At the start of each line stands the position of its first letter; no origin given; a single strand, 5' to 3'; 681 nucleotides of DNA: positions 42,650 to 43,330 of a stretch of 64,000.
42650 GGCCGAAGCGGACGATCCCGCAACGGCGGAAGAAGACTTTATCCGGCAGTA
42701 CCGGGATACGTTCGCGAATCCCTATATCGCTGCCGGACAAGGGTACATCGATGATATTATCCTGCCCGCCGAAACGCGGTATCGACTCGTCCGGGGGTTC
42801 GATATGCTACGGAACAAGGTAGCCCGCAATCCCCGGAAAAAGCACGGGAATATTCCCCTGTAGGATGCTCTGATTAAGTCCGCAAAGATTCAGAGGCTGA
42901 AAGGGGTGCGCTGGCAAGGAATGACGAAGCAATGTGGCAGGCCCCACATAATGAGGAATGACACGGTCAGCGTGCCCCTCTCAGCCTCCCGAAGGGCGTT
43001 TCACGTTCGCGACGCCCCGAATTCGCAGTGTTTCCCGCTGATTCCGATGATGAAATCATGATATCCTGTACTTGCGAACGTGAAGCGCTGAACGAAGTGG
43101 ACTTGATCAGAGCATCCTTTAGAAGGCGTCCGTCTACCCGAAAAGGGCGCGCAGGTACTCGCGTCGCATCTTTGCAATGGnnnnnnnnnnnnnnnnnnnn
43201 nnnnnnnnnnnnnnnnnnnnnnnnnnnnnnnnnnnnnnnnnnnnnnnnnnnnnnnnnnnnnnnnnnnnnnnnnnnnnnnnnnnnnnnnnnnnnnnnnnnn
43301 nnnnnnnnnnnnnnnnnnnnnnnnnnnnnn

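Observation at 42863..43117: Compensatory substitutions between copies preserve three stems of the element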

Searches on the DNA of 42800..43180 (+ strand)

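Call 22: search_rna_families(source=window, start=42800, end=43180, threshold=evalue, max_evalue=10)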
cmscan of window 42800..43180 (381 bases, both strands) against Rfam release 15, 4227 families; matches with E-value up to 10: 4.
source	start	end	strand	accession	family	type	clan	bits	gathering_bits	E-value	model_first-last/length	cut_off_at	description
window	43060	43135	+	RF01564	DdR14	Gene; snRNA; snoRNA; CD-box;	-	19.6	80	3.9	1-65/65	no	D. discoideum snoRNA DdR14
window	42889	42993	-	RF03413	MIR904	Gene; miRNA;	-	16.5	80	1.2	1-141/141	no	MIR904 microRNA precursor family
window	42892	42989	+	RF03607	mir-9447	Gene; miRNA;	-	15.1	67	4.2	1-68/68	no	mir-9447 microRNA precursor family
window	42896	42985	-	RF03992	mir-6302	Gene; miRNA;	-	13.7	90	6.7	1-79/79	no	mir-6302 microRNA precursor family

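Call 48: search_dna_similar(query=window:42863-43117:+, collection=plasmids, mode=distant, max_evalue=0.001, max_rows=10)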
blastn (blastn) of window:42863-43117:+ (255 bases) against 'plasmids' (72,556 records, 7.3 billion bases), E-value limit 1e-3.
No match.
